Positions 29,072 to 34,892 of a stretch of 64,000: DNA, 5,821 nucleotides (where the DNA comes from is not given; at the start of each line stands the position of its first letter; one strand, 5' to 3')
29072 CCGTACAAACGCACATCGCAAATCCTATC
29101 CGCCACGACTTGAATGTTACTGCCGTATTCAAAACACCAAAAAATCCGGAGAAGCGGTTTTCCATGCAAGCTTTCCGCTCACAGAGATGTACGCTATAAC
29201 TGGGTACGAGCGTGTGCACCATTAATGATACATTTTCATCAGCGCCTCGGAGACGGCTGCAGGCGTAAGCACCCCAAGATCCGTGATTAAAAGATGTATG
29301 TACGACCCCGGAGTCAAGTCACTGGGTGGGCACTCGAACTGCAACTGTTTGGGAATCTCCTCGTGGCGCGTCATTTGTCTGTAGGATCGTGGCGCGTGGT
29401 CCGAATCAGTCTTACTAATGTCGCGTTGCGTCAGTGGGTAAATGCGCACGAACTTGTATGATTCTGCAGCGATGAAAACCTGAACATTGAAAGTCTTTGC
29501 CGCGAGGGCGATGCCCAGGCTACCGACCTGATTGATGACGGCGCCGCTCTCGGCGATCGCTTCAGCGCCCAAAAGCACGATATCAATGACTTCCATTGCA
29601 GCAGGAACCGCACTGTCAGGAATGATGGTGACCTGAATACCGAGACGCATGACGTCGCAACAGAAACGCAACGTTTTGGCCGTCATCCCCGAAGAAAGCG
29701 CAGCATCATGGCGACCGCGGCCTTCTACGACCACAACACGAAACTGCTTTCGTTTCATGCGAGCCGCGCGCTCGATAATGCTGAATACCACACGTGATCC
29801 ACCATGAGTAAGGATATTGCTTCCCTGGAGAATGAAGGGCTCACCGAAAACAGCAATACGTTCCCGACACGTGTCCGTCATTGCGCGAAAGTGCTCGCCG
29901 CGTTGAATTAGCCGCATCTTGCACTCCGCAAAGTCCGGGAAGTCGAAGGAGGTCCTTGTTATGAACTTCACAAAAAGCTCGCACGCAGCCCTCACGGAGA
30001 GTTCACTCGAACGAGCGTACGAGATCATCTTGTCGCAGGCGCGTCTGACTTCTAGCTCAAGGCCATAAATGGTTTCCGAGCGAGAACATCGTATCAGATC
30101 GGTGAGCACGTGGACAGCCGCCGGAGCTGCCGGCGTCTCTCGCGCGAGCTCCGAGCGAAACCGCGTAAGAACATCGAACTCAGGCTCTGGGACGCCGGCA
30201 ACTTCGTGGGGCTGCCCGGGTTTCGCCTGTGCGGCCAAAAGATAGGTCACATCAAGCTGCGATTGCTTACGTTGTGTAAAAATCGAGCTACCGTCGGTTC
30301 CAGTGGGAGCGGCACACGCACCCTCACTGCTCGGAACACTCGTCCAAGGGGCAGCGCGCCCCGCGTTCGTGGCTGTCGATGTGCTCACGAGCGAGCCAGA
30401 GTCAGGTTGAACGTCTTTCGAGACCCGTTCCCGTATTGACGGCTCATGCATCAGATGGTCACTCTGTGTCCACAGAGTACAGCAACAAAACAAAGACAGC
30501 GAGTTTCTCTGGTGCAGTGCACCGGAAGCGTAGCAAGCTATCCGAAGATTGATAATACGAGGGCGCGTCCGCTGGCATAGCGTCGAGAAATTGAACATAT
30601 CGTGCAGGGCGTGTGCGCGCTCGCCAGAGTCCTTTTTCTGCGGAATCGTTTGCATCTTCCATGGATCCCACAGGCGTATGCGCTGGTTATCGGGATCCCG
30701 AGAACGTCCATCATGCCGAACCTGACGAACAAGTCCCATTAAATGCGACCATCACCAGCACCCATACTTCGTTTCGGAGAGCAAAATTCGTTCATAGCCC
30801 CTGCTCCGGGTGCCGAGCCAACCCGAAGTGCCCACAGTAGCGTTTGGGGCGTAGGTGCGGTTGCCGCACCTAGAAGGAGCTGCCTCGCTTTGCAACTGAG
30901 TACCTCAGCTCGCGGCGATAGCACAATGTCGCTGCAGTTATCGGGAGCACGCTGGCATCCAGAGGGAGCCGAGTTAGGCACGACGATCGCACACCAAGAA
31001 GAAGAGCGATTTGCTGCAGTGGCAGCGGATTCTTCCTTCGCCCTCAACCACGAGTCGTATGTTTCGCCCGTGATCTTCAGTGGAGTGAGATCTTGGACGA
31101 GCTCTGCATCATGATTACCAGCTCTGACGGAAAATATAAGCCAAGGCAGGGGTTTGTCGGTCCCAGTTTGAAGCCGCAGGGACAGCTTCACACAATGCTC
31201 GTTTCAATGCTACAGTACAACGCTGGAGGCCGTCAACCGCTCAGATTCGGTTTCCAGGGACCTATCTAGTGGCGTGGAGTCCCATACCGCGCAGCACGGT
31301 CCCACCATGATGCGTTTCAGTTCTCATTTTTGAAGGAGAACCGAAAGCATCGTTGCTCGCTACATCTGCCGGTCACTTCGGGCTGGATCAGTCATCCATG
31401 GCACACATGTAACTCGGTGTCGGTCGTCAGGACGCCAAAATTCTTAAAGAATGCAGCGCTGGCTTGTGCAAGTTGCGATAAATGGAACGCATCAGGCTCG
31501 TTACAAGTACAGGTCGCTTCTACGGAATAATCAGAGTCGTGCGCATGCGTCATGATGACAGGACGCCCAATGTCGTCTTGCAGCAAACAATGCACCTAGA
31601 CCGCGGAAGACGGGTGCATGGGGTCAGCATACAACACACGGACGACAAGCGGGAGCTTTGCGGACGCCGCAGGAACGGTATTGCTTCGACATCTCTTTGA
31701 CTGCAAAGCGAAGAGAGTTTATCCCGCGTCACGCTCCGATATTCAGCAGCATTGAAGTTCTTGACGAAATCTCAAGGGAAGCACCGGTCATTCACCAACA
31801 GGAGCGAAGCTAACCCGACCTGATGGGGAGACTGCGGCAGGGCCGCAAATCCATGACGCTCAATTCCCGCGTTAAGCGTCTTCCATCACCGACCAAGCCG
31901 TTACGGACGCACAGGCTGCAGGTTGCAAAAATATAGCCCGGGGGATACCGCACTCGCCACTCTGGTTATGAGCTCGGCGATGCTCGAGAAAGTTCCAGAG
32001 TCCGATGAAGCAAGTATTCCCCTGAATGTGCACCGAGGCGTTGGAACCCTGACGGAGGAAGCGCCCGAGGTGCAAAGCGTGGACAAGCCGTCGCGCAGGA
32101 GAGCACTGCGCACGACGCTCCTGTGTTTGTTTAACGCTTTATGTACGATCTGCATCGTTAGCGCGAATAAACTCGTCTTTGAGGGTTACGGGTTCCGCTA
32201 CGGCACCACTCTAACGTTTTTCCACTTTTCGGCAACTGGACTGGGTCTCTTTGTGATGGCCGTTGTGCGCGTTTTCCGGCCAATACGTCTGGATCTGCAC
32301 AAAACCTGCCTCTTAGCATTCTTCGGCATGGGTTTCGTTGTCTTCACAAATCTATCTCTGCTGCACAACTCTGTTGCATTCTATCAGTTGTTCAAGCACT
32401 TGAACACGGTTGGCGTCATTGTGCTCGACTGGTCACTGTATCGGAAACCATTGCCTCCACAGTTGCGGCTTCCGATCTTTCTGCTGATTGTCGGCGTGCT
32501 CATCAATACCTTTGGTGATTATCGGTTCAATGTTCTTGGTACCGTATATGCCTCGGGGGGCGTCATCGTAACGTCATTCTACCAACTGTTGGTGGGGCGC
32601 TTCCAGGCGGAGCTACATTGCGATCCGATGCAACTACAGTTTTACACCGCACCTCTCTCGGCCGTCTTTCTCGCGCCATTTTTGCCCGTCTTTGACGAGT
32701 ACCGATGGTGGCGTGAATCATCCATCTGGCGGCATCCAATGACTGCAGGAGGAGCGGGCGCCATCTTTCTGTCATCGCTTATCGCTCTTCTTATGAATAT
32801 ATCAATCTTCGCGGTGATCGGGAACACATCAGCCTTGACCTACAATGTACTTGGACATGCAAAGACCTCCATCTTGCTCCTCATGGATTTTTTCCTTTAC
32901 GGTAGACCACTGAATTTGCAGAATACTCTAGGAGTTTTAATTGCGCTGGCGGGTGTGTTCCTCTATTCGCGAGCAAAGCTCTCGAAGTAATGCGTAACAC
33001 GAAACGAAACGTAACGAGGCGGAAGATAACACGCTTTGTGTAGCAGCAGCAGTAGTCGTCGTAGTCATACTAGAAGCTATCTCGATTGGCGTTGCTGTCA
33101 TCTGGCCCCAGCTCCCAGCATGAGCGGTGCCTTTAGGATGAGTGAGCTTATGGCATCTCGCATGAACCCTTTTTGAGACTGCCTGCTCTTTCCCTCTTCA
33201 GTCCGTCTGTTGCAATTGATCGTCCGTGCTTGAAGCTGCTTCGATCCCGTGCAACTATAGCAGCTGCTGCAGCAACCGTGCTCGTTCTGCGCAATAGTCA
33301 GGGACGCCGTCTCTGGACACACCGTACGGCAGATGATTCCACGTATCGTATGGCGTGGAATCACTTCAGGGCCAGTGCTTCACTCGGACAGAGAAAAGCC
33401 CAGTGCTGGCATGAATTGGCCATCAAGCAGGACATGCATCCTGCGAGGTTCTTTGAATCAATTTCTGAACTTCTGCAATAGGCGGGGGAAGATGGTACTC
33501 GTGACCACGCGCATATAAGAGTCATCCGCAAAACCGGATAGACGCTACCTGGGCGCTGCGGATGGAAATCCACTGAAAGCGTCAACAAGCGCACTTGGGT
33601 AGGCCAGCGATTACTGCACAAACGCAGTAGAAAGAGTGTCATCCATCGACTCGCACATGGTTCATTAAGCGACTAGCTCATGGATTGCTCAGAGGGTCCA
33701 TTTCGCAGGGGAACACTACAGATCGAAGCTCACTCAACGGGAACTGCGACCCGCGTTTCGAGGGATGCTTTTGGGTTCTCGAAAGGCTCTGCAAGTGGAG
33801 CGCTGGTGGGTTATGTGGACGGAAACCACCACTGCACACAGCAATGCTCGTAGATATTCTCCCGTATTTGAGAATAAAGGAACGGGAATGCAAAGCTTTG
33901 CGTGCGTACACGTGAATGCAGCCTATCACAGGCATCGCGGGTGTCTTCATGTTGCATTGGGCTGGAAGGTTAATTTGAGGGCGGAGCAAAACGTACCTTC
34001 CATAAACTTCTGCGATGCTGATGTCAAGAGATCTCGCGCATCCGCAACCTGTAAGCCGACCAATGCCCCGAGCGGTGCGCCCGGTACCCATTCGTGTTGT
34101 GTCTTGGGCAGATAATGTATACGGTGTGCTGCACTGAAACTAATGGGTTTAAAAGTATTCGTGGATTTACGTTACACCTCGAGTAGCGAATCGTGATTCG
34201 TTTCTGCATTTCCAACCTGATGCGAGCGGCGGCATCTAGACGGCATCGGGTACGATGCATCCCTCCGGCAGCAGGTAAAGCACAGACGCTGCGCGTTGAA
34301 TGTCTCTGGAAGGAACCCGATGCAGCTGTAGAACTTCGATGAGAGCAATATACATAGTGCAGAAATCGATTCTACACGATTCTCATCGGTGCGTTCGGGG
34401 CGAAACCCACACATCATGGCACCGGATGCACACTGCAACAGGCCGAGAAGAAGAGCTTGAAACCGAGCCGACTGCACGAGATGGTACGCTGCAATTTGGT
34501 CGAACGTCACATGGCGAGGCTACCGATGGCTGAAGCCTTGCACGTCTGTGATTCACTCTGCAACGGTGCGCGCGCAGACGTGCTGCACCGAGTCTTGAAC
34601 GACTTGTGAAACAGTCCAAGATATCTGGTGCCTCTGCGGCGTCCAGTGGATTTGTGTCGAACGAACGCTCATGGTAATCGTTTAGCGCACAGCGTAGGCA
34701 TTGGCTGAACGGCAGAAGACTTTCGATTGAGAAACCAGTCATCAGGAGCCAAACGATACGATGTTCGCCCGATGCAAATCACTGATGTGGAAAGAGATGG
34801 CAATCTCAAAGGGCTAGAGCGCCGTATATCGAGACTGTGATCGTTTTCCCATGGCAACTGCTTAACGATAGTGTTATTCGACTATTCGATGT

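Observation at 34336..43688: Near-identical ~560 bp inverted repeats bracket an 8.2 kb three-gene cassette: sugar porter, atypical aquaporin and short XRN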

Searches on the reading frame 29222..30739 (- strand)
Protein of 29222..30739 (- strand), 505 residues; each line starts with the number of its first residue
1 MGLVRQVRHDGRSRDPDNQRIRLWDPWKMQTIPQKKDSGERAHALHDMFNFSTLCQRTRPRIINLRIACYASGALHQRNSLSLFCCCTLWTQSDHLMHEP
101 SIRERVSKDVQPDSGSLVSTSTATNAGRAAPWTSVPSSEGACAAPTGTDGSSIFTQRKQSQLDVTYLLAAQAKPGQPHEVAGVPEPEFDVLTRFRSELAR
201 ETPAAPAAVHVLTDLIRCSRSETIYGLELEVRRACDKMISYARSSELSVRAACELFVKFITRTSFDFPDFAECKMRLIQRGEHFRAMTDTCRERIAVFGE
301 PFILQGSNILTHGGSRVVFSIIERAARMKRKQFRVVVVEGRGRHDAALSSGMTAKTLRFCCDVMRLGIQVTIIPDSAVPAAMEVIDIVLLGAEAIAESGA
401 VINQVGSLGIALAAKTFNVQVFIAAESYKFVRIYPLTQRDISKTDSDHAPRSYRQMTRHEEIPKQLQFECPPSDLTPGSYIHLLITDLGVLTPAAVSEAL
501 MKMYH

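Call 8: search_protein_families(library=pfam, proteins=[window:29222-30739:-], max_evalue=0.01)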
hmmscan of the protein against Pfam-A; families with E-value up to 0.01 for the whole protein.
window:29222-30739:- (505 aa): 1 family
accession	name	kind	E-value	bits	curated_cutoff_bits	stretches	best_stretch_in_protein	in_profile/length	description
PF01008.23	IF-2B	-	5.5e-50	170.6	22.4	1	205-493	9-280/280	Initiation factor 2 subunit family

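Call 10: find_encoding_contigs(protein=window:29222-30739:-, flank=10000, max_places=10)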
Protein window:29222-30739:- (505 aa): 19 contigs read that carry it; 10 places shown.
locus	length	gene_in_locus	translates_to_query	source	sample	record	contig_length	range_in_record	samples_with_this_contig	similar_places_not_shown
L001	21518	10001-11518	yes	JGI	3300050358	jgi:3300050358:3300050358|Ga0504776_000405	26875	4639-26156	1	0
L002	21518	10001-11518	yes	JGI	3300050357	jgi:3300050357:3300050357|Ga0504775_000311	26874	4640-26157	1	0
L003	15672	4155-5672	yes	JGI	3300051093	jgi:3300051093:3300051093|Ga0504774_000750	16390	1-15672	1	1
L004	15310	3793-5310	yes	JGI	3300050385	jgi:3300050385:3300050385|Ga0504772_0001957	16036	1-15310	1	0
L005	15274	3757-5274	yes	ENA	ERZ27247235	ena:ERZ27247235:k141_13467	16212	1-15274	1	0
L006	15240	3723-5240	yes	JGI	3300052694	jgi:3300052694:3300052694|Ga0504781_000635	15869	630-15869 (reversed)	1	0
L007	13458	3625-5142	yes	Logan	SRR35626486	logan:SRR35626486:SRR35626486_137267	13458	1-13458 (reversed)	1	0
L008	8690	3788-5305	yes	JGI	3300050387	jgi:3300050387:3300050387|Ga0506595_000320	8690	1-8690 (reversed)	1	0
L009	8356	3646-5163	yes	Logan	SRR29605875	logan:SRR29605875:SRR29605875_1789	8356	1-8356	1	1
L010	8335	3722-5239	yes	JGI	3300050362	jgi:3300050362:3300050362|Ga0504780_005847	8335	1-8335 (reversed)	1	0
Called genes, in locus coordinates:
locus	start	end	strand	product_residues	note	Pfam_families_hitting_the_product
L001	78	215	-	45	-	-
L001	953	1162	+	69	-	-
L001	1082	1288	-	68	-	-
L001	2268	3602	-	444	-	PF00230:MIP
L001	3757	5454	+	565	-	PF00083:Sugar_tr, PF07690:MFS_1 (weak)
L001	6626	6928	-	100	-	-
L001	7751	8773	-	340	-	PF03151:TPT, PF08449:UAA, PF00892:EamA (weak)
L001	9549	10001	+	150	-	-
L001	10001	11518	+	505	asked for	PF01008:IF-2B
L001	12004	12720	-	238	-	-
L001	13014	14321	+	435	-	PF01925:TauE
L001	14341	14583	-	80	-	-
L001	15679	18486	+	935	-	PF12253:CAF1A_dimeriz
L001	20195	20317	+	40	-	-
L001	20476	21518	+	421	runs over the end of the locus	PF00154:RecA_N, PF08423:Rad51, PF06745:ATPase (faint), PF21096:RecA_C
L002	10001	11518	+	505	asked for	PF01008:IF-2B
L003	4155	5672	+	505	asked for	PF01008:IF-2B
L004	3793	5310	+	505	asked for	PF01008:IF-2B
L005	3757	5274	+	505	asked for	PF01008:IF-2B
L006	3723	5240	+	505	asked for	PF01008:IF-2B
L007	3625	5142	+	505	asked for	PF01008:IF-2B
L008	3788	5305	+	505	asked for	PF01008:IF-2B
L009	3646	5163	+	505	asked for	PF01008:IF-2B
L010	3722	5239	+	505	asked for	PF01008:IF-2B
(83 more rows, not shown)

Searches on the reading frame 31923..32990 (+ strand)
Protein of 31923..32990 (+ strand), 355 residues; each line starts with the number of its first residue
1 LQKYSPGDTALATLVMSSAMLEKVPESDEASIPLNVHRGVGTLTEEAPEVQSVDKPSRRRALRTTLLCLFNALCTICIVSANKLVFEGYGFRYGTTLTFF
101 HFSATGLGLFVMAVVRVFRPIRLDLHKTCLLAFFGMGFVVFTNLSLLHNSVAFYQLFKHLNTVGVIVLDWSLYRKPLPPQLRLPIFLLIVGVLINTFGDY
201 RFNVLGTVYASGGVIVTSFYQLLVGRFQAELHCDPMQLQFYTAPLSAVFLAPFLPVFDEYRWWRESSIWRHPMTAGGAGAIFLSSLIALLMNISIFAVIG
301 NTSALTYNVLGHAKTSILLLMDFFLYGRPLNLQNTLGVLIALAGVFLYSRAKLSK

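Call 8: search_protein_families(library=pfam, proteins=[window:31923-32990:+], max_evalue=0.01)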
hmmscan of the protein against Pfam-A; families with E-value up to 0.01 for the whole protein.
window:31923-32990:+ (355 aa): 3 families
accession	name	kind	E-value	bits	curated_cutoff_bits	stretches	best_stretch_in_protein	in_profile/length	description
PF03151.22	TPT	-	7.7e-19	68.6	30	1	65-349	4-291/291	Triose-phosphate Transporter family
PF00892.27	EamA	-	1.7e-09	38.5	28.2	2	206-349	3-134/135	EamA-like transporter family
PF08449.17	UAA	-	1.5e-07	31.3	26.2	1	69-351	8-310/311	UAA transporter family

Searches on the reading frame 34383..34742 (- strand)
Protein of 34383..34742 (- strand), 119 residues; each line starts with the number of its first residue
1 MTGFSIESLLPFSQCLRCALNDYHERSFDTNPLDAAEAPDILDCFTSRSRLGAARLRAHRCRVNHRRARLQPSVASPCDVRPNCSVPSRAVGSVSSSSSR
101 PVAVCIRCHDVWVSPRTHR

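Call 8: search_protein_families(library=pfam, proteins=[window:34383-34742:-], max_evalue=0.01)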
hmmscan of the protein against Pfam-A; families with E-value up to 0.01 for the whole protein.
window:34383-34742:- (119 aa): 0 families

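Call 60: find_homologous_proteins(query=window:34383-34742:-, max_evalue=0.001)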
Query window:34383-34742:- (119 aa): 1 proteins with E <= 0.001 among 54 candidates.
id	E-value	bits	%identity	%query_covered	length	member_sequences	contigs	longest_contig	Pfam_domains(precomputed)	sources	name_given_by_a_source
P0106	2.5e-31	126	89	60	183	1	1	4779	-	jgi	-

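Call 61: find_encoding_contigs(protein=P0106, flank=10000, max_places=5)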
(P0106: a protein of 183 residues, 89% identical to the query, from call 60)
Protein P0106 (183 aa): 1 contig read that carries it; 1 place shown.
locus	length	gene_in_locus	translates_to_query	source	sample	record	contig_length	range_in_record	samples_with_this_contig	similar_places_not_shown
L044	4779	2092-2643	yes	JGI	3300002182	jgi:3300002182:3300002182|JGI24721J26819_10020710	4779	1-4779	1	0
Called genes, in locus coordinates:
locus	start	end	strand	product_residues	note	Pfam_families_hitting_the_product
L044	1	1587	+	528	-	?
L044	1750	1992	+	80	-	-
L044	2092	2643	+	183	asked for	-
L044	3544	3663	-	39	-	-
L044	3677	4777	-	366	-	?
